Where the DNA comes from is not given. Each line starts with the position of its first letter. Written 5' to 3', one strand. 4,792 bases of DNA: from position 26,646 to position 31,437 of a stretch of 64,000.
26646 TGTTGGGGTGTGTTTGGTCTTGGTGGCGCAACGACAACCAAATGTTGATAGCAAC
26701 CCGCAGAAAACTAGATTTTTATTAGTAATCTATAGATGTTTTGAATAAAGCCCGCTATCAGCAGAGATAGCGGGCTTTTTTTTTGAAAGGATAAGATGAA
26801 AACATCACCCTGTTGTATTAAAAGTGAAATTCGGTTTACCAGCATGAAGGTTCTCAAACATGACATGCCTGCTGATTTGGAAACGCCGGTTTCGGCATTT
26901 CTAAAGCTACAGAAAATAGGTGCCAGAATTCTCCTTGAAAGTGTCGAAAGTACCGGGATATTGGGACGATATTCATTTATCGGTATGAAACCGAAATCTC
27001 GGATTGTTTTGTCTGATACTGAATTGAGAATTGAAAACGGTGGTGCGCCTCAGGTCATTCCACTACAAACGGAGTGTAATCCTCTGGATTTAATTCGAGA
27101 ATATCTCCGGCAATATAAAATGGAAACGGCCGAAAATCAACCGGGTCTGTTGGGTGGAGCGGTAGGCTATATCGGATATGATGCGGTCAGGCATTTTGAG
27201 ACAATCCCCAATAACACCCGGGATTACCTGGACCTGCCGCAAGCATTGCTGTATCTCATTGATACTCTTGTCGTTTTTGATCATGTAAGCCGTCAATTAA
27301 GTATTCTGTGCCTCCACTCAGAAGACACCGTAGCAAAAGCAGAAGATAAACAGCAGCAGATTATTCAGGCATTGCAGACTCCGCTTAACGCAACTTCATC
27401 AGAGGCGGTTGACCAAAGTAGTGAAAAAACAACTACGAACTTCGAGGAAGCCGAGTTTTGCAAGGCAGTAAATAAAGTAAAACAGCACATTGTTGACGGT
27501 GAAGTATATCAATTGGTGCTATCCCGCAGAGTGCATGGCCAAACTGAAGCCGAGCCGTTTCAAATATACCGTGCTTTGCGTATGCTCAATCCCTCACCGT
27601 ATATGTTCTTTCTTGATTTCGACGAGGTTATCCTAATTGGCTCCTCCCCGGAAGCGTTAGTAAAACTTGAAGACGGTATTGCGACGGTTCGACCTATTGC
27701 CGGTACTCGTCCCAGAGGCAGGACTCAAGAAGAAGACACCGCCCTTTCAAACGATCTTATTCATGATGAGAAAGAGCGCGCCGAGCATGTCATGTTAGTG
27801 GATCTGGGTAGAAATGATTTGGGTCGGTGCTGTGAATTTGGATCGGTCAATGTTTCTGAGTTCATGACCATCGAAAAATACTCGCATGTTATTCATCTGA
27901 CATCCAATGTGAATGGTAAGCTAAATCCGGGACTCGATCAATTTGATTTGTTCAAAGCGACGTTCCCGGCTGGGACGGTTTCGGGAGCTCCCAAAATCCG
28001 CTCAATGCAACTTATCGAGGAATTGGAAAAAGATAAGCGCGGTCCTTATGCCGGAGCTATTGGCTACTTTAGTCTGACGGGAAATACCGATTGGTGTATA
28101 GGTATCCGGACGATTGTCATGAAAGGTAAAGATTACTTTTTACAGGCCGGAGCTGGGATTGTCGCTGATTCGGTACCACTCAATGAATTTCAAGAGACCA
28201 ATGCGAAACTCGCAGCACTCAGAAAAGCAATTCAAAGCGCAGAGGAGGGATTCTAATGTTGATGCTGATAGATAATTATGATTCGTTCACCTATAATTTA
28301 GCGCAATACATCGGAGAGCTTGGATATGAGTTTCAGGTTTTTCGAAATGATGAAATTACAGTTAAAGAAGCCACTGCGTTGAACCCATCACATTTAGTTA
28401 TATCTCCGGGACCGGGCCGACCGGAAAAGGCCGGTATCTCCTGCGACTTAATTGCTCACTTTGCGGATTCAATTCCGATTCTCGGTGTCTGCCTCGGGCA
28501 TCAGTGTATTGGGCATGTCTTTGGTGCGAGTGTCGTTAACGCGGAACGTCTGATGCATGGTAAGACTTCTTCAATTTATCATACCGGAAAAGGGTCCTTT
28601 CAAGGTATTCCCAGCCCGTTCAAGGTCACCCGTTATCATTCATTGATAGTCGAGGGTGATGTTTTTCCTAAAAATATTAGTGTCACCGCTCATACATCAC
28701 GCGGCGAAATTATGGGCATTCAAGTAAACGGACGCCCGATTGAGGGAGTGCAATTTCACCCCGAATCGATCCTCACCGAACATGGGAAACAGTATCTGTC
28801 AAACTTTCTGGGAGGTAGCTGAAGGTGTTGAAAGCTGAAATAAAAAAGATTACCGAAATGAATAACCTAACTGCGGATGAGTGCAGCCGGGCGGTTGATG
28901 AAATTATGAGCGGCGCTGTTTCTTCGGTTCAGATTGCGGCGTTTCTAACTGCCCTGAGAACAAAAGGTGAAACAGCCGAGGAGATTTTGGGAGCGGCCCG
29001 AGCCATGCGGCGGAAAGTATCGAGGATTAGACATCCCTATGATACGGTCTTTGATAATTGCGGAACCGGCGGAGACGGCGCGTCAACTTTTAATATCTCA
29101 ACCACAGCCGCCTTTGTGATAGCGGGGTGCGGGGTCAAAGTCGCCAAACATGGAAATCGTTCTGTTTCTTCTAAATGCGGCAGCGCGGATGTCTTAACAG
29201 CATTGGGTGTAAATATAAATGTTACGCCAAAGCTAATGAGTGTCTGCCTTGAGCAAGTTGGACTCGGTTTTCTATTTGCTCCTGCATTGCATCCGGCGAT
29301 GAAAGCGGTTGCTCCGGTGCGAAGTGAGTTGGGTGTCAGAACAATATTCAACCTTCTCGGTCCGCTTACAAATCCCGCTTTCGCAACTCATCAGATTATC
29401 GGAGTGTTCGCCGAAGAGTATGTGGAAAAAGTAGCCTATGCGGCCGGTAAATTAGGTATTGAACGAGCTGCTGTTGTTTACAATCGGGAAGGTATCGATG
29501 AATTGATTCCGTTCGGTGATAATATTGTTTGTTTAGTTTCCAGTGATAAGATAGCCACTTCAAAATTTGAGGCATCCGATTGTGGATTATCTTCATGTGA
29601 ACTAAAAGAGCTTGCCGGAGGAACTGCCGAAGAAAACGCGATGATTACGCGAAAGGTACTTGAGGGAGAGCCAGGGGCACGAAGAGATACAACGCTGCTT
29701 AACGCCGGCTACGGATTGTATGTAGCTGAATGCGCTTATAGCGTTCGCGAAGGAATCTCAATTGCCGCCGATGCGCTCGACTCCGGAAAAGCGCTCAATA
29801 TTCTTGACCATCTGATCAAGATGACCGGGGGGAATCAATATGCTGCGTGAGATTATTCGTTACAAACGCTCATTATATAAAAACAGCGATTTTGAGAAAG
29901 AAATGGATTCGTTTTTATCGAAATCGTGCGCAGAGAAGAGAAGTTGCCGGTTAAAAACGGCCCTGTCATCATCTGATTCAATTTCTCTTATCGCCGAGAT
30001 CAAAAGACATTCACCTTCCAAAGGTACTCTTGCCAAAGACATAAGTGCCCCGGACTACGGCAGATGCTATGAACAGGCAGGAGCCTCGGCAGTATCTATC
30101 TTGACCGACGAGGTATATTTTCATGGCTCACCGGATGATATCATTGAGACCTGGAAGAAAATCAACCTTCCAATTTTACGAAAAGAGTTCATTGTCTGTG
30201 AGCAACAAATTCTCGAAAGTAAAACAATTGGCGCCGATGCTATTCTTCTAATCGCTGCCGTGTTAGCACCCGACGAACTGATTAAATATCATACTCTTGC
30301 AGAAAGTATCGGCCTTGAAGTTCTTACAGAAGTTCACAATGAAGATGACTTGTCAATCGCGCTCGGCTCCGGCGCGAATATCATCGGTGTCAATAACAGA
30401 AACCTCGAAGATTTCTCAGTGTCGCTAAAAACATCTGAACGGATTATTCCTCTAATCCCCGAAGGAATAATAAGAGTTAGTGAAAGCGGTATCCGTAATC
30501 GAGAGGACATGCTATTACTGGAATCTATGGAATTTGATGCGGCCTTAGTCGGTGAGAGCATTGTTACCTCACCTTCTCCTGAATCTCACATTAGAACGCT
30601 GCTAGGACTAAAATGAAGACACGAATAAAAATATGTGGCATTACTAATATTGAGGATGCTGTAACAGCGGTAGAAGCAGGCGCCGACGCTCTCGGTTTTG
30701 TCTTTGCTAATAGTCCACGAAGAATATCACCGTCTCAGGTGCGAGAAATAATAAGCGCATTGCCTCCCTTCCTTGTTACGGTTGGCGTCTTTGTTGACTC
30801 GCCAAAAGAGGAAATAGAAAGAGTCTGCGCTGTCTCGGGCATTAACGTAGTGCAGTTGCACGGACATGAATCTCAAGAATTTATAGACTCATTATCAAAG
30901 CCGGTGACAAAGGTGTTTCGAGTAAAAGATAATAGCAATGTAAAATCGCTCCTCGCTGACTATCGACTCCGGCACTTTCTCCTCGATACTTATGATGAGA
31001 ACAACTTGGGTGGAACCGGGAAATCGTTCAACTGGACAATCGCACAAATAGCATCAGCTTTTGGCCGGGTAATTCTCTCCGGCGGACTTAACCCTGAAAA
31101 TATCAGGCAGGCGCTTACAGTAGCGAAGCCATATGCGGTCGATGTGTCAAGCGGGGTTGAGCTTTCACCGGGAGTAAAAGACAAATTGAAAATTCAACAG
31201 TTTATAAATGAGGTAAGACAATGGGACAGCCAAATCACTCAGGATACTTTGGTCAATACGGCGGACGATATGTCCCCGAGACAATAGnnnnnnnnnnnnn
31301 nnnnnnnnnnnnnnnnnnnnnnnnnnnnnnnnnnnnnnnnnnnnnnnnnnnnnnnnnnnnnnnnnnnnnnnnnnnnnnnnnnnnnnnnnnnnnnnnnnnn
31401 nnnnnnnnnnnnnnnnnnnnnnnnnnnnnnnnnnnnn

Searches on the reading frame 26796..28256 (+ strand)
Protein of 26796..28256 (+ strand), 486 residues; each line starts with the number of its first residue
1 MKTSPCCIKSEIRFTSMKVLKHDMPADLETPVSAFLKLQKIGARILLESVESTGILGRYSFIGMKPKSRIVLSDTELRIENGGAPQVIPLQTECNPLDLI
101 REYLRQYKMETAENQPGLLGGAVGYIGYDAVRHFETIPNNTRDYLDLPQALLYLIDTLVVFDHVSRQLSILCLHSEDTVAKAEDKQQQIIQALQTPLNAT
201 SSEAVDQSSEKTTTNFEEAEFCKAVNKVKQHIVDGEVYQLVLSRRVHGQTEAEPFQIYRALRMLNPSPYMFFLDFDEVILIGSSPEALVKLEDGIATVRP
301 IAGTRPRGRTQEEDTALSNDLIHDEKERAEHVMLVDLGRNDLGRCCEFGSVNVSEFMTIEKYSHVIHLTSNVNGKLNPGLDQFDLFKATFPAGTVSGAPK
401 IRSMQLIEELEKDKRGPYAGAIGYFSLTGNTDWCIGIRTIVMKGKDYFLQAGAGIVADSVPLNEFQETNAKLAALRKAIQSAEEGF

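Call 17: search_protein_families(library=pfam, proteins=[window:26796-28256:+], max_evalue=0.00001)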
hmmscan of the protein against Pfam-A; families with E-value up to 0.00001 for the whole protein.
window:26796-28256:+ (486 aa): 2 families
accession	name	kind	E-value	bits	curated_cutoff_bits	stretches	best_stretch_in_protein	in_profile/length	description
PF00425.24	Chorismate_bind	-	1.5e-94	316.8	27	1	218-471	2-257/257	chorismate binding enzyme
PF04715.19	Anth_synt_I_N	-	1.6e-35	122.8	23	1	27-169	1-139/140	Anthranilate synthase component I, N terminal region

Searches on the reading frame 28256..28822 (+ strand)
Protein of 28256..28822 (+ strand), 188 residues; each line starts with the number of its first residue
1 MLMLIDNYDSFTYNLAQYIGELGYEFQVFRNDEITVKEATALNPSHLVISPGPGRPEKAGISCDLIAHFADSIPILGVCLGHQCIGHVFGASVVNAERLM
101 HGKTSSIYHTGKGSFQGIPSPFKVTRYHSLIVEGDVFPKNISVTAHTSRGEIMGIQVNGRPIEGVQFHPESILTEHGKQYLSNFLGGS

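Call 17: search_protein_families(library=pfam, proteins=[window:28256-28822:+], max_evalue=0.00001)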
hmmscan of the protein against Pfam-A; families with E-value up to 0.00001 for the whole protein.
window:28256-28822:+ (188 aa): 2 families
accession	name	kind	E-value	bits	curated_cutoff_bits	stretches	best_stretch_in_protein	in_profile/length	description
PF00117.34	GATase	-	1.9e-58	197.8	22.8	1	4-185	2-187/190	Glutamine amidotransferase class-I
PF07722.19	Peptidase_C26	-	2.1e-07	31.4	20.5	1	66-170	98-219/219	Peptidase C26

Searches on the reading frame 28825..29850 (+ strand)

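Call 17: search_protein_families(library=pfam, proteins=[window:28825-29850:+], max_evalue=0.00001)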
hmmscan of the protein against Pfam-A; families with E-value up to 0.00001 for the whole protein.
window:28825-29850:+ (341 aa): 2 families
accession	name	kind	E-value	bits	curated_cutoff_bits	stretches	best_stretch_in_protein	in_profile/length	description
PF00591.27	Glycos_transf_3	-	1.5e-90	303.7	27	1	75-324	4-253/253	Glycosyl transferase family, a/b domain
PF02885.22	Glycos_trans_3N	-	2.2e-22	79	26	1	6-64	4-62/63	Glycosyl transferase family, helical bundle domain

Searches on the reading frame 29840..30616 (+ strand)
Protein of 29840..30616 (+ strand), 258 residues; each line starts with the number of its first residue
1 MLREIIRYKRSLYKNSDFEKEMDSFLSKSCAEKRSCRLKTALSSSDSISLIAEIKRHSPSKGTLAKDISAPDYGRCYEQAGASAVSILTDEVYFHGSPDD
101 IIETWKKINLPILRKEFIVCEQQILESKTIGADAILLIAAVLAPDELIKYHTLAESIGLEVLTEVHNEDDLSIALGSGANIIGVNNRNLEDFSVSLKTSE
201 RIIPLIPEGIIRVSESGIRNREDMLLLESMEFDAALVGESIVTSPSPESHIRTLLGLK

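Call 17: search_protein_families(library=pfam, proteins=[window:29840-30616:+], max_evalue=0.00001)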
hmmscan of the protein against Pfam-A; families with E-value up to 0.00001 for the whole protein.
window:29840-30616:+ (258 aa): 1 family
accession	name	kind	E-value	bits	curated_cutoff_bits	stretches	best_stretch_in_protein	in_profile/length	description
PF00218.27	IGPS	-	4.1e-73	246.1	27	1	3-254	2-254/254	Indole-3-glycerol phosphate synthase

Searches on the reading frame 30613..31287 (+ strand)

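Call 17: search_protein_families(library=pfam, proteins=[window:30613-31287:+], max_evalue=0.00001)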
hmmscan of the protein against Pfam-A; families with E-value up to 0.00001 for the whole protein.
window:30613-31287:+ (224 aa): 1 family
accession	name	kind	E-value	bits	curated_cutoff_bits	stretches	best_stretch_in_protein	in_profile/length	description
PF00697.28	PRAI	-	3.8e-49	167.5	22.7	1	5-199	1-192/193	N-(5'phosphoribosyl)anthranilate (PRA) isomerase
